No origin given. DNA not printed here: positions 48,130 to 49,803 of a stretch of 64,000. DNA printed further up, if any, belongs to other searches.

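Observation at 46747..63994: Two paralogous TM-TPR / OM beta-barrel / secreted lipoprotein modules, each wired to a HAMP signalling enzyme (PP2C phosphatase versus GGDEF)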

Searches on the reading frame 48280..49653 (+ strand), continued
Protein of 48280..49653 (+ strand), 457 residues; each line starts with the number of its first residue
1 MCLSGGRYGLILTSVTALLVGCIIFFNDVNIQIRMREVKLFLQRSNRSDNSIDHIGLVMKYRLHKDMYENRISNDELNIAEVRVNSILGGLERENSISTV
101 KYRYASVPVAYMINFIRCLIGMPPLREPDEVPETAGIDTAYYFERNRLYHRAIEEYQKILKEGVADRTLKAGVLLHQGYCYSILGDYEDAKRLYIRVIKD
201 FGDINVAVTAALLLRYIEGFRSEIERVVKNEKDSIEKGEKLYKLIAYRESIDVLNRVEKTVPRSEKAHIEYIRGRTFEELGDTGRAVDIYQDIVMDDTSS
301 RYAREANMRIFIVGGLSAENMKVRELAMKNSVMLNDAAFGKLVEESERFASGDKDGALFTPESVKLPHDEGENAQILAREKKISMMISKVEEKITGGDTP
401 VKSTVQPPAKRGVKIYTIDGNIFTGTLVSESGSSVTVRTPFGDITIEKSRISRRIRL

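Call 46: search_protein_families(library=pfam, proteins=[L018:6909-9170:-, L022:11930-14062:-, L023:11368-14058:-, L025:11340-14099:-, L021:12330-13940:-, L036:12066-13538:-, L048:3337-4791:-, L033:12308-14635:+, L026:12387-14051:+, L018:10685-12385:-], max_evalue=0.01)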
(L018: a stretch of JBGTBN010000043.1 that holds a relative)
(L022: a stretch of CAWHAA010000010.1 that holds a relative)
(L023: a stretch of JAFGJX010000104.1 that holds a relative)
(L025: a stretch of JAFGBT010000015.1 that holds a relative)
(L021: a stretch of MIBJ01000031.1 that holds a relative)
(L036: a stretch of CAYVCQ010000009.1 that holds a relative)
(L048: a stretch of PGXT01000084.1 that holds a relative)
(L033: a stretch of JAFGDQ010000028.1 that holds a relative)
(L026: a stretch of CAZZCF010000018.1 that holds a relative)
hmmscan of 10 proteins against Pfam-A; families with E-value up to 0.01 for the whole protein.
L018:6909-9170:- (753 aa): 3 families
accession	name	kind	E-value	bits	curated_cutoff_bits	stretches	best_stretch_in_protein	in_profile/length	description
PF13385.13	Laminin_G_3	-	9.3e-13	49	27.6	1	573-735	1-150/151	Concanavalin A-like lectin/glucanases superfamily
PF10102.14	DUF2341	-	1.7e-09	38.4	23.4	1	459-521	4-66/84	Domain of unknown function (DUF2341)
PF07953.20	Toxin_R_bind_N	-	0.0049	17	23.8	1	589-697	53-160/191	Clostridium neurotoxin, N-terminal receptor binding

L022:11930-14062:- (710 aa): 3 families
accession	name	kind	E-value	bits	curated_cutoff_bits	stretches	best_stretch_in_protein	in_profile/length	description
PF12733.13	Cadherin-like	-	2.6e-78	259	24.2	5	159-247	3-87/89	Cadherin-like beta sandwich domain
PF09136.16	Glucodextran_B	-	1.4e-12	47.8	27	1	475-536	14-79/83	Glucodextranase, domain B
PF10102.14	DUF2341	-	1.4e-10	41.9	23.4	1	588-662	1-71/84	Domain of unknown function (DUF2341)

L023:11368-14058:- (896 aa): 4 families
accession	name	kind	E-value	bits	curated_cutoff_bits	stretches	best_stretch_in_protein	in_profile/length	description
PF12733.13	Cadherin-like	-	1.5e-74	246.9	24.2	5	152-242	1-87/89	Cadherin-like beta sandwich domain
PF13385.13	Laminin_G_3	-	7.7e-12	46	27.6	1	712-880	1-150/151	Concanavalin A-like lectin/glucanases superfamily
PF10102.14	DUF2341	-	7.7e-12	45.9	23.4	1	589-661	1-72/84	Domain of unknown function (DUF2341)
PF09136.16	Glucodextran_B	-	2.8e-11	43.6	27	1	476-539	14-81/83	Glucodextranase, domain B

L025:11340-14099:- (919 aa): 3 families
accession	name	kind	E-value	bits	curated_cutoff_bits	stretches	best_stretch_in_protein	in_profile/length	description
PF12733.13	Cadherin-like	-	1.4e-75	250.2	24.2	5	160-250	2-85/89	Cadherin-like beta sandwich domain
PF09136.16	Glucodextran_B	-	2.2e-15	56.7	27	3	492-555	13-81/83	Glucodextranase, domain B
PF10102.14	DUF2341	-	4e-11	43.6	23.4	1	608-682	2-72/84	Domain of unknown function (DUF2341)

L021:12330-13940:- (536 aa): 14 families
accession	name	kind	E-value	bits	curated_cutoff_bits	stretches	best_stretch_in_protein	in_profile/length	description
PF24681.1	Kelch_KLHDC2_KLHL20_DRC7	-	8.1e-47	159.8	50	3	231-369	89-221/221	KLHDC2/KLHL20/DRC7 Kelch-repeats domain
PF24981.1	Beta-prop_ATRN-LZTR1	-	2.4e-40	139.1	50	2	327-519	15-221/289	Attractin/LZTR1 beta-propeller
PF13415.12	Kelch_3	-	3.2e-36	123.2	22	5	462-508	3-48/48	Galactose oxidase, central domain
PF13418.12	Kelch_4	-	7e-23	80.8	21.6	4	246-293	1-47/49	Galactose oxidase, central domain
PF01344.31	Kelch_1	-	6.7e-18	64.3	20.1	4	461-493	12-44/46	Kelch motif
PF13854.13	Kelch_HCF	-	1.1e-14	54.9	113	2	241-371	116-259/345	Host cell factor, Kelch-repeats domain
PF13964.12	Kelch_6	-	1.4e-10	41.2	25.3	2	247-295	2-48/50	Kelch motif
PF17963.7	Big_9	-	8.4e-10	39.8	23.6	2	51-136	1-88/89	Bacterial Ig domain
PF07646.21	Kelch_2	-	1.8e-08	34.4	21.3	0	461-490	12-43/48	Kelch motif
PF18911.6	PKD_4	-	2e-06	28.2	27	1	51-133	1-80/85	PKD domain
PF22352.2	K319L-like_PKD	-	0.00026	21.4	27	1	67-133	9-79/84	K319L-like, PKD domain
PF00801.26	PKD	-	0.00048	20.5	23.5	1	67-132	12-75/80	PKD domain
PF17803.7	Cadherin_4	-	0.003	18.5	25.1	1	51-102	11-64/71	Bacterial cadherin-like domain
PF17892.7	Cadherin_5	-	0.0044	17.2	26.5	0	70-136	20-95/98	Cadherin-like domain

L036:12066-13538:- (490 aa): 2 families
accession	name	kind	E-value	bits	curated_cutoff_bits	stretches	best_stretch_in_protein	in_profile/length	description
PF08268.17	FBA_3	-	7.2e-06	26.4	20.7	0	415-486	4-78/127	F-box associated domain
PF20541.3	DUF6756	-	0.00015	22.1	27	0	195-254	53-115/160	Family of unknown function (DUF6756)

L048:3337-4791:- (484 aa): 1 family
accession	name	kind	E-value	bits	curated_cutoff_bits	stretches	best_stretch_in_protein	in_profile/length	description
PF20541.3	DUF6756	-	9.7e-05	22.8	27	0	187-245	52-113/160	Family of unknown function (DUF6756)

L033:12308-14635:+ (775 aa): 6 families
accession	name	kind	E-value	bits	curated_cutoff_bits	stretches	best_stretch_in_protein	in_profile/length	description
PF02368.24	Big_2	-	1e-85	282.2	22.8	5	322-399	1-78/79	Bacterial Ig-like domain (group 2)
PF22359.2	Big-like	-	8.3e-16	58.4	27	3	356-403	2-47/48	Bacterial Ig-like domain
PF21461.3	HL_N-beta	-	0.0017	18.6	27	0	270-306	13-47/57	Hyaluronate lyase, N-terminal beta-sheet domain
PF24422.1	DUF7552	-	0.0029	18.2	27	0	302-333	13-43/76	Domain of unknown function (DUF7552)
PF23486.1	Ig_TMEM132_5th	-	0.0032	18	28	0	274-304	89-119/137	TMEM132 fifth domain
PF11519.13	DUF3222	-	0.0057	17.1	25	0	378-410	15-45/75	Protein of unknown function (DUF3222)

L026:12387-14051:+ (554 aa): 8 families
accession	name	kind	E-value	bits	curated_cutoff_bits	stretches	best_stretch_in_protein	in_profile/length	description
PF00058.23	Ldl_recept_b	-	1.1e-23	83.9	21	3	469-513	1-42/42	Low-density lipoprotein receptor repeat class B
PF22544.2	HYDIN_VesB_CFA65-like_Ig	-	1.8e-12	47.8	25.5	2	68-160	7-94/100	HYDIN/CFA65/VesB-like, Ig-like domain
PF24684.1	Vgb_lyase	-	2.1e-08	33.8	50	1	293-516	21-277/290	Virginiamycin B lyase family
PF15780.11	ASH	-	9.6e-08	32.5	27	1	71-156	14-94/98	Abnormal spindle-like microcephaly-assoc'd, ASPM-SPD-2-Hydin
PF22073.2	Cep192_D4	-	1.6e-07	31.9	35.5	1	74-168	14-111/112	Cep192 domain 4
PF08450.18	SGL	-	2.6e-07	31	26.3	0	339-423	104-196/246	SMP-30/Gluconolactonase/LRE-like region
PF01731.26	Arylesterase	-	4.3e-05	24.1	21.3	0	360-388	45-73/86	Arylesterase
PF24507.1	Ig_CFAP65_4th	-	0.00017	22.3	27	0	109-168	20-76/76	CFAP65, fourth Ig-like domain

L018:10685-12385:- (566 aa): 2 families
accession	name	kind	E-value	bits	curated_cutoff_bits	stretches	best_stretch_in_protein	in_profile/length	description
PF00501.34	AMP-binding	-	2.5e-78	264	29.9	1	37-419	3-384/384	AMP-binding enzyme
PF13193.12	AMP-binding_C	-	2.2e-22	80.2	24.5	1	470-546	2-76/76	AMP-binding enzyme C-terminal domain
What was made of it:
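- The ectodomains are typical surface and adhesin domains: Big_2, cadherin-like, PKD, Kelch, LamG (call 46).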

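Call 73: search_protein_families(library=ncbifam, proteins=[window:48280-49653:+], max_evalue=0.001)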
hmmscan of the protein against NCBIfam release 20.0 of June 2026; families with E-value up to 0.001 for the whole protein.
window:48280-49653:+ (457 aa): 4 families
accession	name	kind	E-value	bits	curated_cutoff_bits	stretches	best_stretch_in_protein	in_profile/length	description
TIGR02795.1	tol_pal_ybgF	equivalog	3.9e-07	30.7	90.1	0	146-210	52-115/119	tol-pal system protein YbgF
NF047507.1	TPR_BatC_Lepto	exception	1.9e-05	24.3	175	0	149-200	74-125/214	TPR repeat-containing protein BatC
NF052312.1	T9SS_PorW_SprE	equivalog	0.00015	20.6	250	0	246-317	194-266/716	type IX secretion system periplasmic lipoprotein PorW/SprE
NF053852.1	vesicle_Bd0635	exception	0.00062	19.5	250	0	227-310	133-218/223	CpoB-like predatory vesicle lipoprotein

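Call 74: search_protein_families(library=pfam, proteins=[L059:9944-11566:+, L057:9953-11620:+], max_evalue=0.01)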
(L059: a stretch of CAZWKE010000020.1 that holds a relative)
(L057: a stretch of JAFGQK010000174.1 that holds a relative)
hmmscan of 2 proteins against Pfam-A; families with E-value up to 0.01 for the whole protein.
L059:9944-11566:+ (540 aa): 8 families
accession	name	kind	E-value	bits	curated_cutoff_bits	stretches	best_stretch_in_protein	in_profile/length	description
PF13428.12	TPR_14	-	4.1e-07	30.5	23.5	0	144-169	2-27/44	Tetratricopeptide repeat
PF07719.23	TPR_2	-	1.8e-06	28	27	0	143-169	1-27/34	Tetratricopeptide repeat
PF13174.12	TPR_6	-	5.7e-06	27.1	26.3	0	280-309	4-33/33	Tetratricopeptide repeat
PF13181.12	TPR_8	-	0.00063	20.2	25.7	0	143-174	1-32/34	Tetratricopeptide repeat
PF13424.12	TPR_12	-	0.00074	20.1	30.1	0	139-167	41-69/77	Tetratricopeptide repeat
PF12895.13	ANAPC3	-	0.00098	19.8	27.2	0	130-169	11-49/82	Anaphase-promoting complex, cyclosome, subunit 3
PF13432.12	TPR_16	-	0.0012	19.7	32.7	0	142-174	30-62/65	Tetratricopeptide repeat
PF00515.34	TPR_1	-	0.0033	17.6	27.8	0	143-169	1-27/34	Tetratricopeptide repeat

L057:9953-11620:+ (555 aa): 8 families
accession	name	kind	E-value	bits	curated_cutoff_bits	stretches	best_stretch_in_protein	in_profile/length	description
PF13174.12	TPR_6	-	2.4e-08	34.5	26.3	0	274-301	2-29/33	Tetratricopeptide repeat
PF14559.12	TPR_19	-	9.4e-05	23.1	25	0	253-298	7-51/68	Tetratricopeptide repeat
PF12895.13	ANAPC3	-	0.00017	22.2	27.2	0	234-295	20-79/82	Anaphase-promoting complex, cyclosome, subunit 3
PF11178.13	DUF2963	-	0.00027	20.7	22.6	0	528-552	9-34/52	Protein of unknown function (DUF2963)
PF13424.12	TPR_12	-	0.0014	19.2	30.1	0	253-300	26-73/77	Tetratricopeptide repeat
PF07719.23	TPR_2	-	0.0018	18.7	27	0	180-207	4-31/34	Tetratricopeptide repeat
PF13428.12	TPR_14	-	0.0027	18.7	23.5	0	143-169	5-31/44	Tetratricopeptide repeat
PF13432.12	TPR_16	-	0.0033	18.3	32.7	0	145-207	3-61/65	Tetratricopeptide repeat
